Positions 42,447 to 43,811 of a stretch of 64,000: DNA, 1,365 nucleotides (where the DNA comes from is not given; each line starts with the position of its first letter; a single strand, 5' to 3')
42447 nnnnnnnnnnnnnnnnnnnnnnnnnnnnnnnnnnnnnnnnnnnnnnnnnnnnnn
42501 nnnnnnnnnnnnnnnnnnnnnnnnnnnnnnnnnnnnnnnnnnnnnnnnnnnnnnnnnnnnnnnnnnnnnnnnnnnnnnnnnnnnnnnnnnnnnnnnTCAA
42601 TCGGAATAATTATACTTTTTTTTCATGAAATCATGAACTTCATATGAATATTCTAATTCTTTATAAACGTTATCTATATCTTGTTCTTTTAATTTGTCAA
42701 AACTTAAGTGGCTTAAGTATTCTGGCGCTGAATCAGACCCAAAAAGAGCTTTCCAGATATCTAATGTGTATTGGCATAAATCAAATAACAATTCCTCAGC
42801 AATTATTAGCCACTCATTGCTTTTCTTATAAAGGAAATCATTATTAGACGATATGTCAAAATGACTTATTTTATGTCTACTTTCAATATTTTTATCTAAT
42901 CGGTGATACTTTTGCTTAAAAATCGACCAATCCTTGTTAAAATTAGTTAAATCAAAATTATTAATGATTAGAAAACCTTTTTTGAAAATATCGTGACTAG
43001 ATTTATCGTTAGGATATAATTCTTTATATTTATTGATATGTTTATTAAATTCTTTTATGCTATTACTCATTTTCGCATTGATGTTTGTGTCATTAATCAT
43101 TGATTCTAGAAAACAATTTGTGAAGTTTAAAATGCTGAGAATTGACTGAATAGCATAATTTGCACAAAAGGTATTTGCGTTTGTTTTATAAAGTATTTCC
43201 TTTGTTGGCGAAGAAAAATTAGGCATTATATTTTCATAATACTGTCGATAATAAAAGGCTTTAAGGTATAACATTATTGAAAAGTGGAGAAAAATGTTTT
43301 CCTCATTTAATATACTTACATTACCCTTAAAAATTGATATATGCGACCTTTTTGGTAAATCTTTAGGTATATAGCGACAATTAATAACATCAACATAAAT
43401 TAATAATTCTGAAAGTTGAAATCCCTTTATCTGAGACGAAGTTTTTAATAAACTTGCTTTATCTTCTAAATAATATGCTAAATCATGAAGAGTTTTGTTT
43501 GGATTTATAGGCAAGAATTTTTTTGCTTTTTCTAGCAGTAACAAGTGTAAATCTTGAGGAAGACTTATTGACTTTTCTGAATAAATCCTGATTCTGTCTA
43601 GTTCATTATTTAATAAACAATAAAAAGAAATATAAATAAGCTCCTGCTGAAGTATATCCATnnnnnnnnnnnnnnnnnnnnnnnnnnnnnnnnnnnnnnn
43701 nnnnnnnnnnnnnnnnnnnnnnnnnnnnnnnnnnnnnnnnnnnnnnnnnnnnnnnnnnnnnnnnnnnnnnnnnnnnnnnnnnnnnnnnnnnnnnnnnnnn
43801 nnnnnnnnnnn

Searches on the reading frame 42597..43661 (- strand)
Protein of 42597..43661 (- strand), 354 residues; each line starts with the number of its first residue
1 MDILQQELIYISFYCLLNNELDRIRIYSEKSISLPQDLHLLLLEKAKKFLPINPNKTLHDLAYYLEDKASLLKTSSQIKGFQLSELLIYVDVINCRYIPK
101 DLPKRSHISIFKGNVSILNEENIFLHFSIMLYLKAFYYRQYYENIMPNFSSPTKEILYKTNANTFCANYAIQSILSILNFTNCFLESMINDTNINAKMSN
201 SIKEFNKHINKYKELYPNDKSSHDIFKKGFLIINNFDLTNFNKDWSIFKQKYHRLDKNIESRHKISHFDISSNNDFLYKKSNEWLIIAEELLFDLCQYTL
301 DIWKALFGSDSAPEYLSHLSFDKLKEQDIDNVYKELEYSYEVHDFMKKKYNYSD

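Call 50: search_protein_families(library=padloc, proteins=[window:42597-43661:-], max_evalue=0.01)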
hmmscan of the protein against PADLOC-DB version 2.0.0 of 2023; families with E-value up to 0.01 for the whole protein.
window:42597-43661:- (354 aa): 0 families

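Call 51: search_protein_families(library=pfam, proteins=[window:42597-43661:-], max_evalue=0.01)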
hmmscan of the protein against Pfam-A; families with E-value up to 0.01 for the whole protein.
window:42597-43661:- (354 aa): 0 families

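Call 90: search_protein_families(library=ncbifam, proteins=[window:42597-43661:-], max_evalue=0.01)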
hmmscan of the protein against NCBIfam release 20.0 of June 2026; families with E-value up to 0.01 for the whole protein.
window:42597-43661:- (354 aa): 0 families

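Call 91: search_protein_families(library=phrogs, proteins=[window:42597-43661:-], max_evalue=0.001)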
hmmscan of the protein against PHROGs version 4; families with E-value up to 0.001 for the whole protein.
window:42597-43661:- (354 aa): 0 families

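Call 93: find_homologous_proteins(query=window:42597-43661:-, max_evalue=0.001)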
Query window:42597-43661:-: 1553 candidates shared short words with the query, none scored E <= 0.001.
